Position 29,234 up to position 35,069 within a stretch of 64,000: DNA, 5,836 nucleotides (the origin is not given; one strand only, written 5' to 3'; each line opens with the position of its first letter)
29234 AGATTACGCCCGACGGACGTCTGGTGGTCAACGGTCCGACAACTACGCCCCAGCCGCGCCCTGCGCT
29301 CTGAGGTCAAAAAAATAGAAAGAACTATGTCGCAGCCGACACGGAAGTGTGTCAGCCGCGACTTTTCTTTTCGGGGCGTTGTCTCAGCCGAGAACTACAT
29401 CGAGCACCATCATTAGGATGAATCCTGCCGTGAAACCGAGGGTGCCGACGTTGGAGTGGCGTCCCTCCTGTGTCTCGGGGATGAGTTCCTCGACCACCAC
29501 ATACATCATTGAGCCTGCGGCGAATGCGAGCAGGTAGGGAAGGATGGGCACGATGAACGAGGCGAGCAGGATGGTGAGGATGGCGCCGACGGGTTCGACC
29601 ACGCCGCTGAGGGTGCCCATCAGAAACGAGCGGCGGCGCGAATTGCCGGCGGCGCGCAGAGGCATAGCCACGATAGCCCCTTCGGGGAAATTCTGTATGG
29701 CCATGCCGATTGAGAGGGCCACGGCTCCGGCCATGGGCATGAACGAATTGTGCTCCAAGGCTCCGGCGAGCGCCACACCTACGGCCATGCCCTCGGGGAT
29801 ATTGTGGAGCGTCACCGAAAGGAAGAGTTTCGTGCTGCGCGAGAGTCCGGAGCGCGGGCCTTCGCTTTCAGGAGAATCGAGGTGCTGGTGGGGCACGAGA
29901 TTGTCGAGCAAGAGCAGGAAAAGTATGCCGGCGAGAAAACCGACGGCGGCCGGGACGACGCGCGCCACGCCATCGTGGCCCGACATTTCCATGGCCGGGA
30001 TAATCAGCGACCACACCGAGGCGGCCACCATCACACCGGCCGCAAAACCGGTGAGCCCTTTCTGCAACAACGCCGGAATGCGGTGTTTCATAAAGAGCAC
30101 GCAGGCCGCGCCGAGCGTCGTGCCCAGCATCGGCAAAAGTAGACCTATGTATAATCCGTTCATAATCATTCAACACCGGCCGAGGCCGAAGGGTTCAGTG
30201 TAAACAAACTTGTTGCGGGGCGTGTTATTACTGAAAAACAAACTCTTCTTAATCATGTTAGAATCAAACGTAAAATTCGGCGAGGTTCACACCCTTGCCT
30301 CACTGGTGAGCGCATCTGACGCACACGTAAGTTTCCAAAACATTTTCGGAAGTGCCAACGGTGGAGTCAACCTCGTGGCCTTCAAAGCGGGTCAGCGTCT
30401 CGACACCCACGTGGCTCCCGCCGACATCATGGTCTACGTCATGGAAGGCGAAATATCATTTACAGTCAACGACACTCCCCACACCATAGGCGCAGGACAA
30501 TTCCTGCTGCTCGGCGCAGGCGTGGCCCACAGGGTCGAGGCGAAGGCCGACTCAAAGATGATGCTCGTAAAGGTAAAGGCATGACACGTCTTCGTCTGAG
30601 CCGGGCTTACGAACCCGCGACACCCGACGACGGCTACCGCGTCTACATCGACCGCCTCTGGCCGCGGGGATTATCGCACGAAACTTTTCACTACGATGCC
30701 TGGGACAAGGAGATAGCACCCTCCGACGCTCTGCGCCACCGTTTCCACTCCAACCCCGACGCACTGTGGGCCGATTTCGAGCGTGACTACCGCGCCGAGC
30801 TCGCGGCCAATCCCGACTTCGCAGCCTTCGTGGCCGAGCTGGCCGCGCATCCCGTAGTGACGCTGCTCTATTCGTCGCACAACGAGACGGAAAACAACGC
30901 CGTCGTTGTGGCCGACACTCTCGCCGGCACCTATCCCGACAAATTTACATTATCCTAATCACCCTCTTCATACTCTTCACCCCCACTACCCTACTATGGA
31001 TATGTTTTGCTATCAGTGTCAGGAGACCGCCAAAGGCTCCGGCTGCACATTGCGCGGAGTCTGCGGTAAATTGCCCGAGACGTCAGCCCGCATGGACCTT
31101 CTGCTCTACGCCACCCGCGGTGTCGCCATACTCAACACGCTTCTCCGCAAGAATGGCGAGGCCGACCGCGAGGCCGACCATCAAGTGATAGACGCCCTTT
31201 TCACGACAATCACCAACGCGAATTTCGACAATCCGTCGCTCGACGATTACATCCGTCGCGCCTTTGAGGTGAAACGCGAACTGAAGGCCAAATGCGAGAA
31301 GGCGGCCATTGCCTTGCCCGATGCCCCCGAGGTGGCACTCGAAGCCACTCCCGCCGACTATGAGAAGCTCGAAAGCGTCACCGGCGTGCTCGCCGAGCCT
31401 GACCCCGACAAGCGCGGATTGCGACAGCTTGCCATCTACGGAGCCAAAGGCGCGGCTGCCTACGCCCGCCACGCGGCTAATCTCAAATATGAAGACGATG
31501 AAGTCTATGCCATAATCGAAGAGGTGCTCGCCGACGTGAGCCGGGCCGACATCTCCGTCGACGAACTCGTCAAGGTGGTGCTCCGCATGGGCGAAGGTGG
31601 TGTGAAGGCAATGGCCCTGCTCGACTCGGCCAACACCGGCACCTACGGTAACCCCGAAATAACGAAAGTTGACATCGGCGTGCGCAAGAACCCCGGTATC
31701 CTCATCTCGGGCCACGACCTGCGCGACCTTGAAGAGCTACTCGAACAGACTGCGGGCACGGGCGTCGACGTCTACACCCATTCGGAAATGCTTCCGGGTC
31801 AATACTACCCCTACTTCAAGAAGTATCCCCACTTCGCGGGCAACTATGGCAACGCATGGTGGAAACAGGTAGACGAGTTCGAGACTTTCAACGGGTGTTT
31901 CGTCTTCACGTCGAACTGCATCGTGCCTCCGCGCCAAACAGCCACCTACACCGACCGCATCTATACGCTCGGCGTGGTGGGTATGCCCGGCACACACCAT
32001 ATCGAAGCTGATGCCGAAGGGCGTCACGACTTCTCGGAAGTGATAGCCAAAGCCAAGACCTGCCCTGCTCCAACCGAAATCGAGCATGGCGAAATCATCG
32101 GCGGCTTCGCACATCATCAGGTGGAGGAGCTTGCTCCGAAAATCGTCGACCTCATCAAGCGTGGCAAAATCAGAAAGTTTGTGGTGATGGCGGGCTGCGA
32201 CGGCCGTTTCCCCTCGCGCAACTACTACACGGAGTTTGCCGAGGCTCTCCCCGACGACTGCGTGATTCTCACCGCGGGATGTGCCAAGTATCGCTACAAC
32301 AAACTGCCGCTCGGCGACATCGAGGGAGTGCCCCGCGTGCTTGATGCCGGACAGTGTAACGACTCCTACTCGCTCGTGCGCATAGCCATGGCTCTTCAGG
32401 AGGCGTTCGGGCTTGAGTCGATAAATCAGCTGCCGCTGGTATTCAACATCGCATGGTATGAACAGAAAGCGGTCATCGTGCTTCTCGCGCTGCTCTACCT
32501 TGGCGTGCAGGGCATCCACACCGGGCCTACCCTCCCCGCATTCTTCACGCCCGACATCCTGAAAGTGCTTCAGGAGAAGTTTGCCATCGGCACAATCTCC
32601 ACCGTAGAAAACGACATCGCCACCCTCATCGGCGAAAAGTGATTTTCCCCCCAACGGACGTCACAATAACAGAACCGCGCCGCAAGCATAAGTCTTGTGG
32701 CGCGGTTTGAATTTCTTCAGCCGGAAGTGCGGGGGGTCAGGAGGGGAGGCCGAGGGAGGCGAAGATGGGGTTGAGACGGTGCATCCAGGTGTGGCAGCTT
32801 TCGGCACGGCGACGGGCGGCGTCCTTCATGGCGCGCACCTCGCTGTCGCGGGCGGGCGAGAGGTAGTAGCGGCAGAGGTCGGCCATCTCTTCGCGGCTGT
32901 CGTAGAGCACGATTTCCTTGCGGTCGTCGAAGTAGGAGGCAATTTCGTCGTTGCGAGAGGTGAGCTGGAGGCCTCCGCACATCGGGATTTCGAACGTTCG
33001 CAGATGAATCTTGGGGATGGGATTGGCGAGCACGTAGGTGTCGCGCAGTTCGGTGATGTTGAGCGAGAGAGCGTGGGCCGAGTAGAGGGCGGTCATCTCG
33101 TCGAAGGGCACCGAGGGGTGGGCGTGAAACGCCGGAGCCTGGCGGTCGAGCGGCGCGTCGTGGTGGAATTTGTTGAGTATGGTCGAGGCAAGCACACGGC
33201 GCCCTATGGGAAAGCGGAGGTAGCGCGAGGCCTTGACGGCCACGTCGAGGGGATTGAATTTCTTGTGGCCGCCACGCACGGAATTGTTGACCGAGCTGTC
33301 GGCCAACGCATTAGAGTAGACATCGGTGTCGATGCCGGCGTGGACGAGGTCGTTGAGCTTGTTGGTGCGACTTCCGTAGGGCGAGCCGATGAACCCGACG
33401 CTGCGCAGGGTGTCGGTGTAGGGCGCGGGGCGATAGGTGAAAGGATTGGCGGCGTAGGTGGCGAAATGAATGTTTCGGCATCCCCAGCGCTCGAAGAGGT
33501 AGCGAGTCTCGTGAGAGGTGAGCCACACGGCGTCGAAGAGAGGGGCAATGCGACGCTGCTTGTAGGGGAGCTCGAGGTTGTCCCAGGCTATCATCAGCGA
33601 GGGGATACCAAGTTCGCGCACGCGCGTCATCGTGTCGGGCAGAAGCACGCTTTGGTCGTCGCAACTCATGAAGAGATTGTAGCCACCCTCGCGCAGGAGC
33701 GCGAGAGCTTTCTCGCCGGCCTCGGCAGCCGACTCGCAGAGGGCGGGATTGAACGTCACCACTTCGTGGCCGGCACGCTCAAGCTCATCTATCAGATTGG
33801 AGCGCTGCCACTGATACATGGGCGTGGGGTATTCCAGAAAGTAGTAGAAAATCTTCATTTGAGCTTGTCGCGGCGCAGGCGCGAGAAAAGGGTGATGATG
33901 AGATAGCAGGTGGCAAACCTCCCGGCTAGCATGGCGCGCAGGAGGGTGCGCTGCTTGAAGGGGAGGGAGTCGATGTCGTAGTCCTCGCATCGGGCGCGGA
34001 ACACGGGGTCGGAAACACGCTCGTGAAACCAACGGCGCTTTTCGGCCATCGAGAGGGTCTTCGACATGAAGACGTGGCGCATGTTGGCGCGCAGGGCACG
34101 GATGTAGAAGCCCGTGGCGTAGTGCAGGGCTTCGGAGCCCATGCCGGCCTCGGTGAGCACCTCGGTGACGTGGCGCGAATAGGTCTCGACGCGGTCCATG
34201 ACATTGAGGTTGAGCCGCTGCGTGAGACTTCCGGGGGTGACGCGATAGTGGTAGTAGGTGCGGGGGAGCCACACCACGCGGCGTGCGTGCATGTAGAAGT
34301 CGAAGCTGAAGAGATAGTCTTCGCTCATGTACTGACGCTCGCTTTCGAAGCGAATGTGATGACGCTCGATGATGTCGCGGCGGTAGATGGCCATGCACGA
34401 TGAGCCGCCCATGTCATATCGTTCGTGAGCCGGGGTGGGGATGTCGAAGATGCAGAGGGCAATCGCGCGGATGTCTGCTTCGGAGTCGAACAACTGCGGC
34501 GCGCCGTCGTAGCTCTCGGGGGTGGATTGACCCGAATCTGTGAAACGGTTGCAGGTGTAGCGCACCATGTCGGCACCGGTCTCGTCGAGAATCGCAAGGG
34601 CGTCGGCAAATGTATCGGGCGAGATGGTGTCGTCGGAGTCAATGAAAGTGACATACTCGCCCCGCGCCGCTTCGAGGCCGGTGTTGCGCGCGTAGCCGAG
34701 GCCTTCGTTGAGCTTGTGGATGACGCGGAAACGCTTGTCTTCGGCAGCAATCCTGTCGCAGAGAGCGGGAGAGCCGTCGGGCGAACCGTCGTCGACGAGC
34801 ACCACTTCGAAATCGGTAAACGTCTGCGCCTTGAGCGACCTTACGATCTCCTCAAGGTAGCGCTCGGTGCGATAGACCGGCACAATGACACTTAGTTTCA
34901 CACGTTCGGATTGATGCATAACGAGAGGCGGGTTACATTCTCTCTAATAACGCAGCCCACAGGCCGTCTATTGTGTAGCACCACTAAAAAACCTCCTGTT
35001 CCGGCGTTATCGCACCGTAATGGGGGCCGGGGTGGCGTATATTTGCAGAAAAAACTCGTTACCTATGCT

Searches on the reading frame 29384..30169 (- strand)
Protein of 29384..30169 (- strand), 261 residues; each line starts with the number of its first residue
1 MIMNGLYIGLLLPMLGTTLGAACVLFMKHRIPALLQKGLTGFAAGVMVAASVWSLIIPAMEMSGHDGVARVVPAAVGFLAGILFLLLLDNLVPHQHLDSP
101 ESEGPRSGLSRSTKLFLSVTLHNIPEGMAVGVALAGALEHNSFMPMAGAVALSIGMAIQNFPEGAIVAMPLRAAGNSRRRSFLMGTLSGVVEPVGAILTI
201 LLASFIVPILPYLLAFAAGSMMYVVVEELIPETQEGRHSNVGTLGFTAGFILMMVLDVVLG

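Call 80: search_protein_families(library=pfam, proteins=[window:29384-30169:-], max_evalue=0.0001)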
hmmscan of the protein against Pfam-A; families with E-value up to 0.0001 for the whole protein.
window:29384-30169:- (261 aa): 1 family
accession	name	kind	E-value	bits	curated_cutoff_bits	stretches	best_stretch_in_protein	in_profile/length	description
PF02535.28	Zip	-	1.5e-23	84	35.1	2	110-256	176-322/323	ZIP Zinc transporter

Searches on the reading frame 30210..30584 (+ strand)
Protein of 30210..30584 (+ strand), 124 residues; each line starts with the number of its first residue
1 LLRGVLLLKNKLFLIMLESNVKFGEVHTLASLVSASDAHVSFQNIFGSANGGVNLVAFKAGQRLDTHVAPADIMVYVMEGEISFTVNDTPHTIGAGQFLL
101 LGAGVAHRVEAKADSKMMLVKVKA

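Call 80: search_protein_families(library=pfam, proteins=[window:30210-30584:+], max_evalue=0.0001)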
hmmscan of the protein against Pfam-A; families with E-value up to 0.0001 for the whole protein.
window:30210-30584:+ (124 aa): 2 families
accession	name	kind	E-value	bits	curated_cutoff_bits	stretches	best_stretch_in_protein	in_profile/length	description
PF07883.17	Cupin_2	-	2.8e-10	40.2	27.2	1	55-120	2-67/70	Cupin domain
PF02311.25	AraC_binding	-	4e-05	23.8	21.1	1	62-113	14-65/135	AraC-like ligand binding domain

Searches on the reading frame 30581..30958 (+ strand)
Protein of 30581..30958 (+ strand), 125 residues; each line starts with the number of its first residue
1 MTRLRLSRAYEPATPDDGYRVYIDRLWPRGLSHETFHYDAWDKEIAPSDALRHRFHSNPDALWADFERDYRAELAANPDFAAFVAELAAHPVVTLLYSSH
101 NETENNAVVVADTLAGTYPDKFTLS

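Call 80: search_protein_families(library=pfam, proteins=[window:30581-30958:+], max_evalue=0.0001)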
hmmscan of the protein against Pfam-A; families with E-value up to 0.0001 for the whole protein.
window:30581-30958:+ (125 aa): 3 families
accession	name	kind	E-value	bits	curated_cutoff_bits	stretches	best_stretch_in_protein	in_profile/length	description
PF22752.1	DUF488-N3i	-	2.8e-31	109.2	27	1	4-117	2-114/131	Inactive DUF488-N3 subclade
PF04343.18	DUF488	-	6.9e-25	88.5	22.2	1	6-114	2-121/121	Domain of unknown function DUF488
PF22751.1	DUF488-N3a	-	6.4e-21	75.3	27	1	5-115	2-115/118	Active DUF488-N3 subclade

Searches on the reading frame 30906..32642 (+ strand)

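Call 80: search_protein_families(library=pfam, proteins=[window:30906-32642:+], max_evalue=0.0001)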
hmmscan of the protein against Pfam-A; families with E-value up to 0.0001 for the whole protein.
window:30906-32642:+ (578 aa): 1 family
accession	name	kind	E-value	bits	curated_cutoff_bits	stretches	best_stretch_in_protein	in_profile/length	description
PF03063.25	Prismane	-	4e-163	544.2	27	1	33-571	1-512/513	Prismane/CO dehydrogenase family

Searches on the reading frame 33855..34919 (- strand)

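Call 80: search_protein_families(library=pfam, proteins=[window:33855-34919:-], max_evalue=0.0001)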
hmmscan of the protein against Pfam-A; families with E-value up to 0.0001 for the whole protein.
window:33855-34919:- (354 aa): 3 families
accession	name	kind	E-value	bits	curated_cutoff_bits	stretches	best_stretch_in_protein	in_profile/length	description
PF00535.33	Glycos_transf_2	-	6.2e-37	127.6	23.3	1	10-185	1-165/168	Glycosyl transferase family 2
PF13641.12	Glyco_tranf_2_3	-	4.6e-14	53.4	27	1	9-234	3-219/230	Glycosyltransferase like family 2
PF10111.15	Glyco_tranf_2_2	-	4e-13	49.9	27.3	1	10-111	1-106/276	Glycosyltransferase like family 2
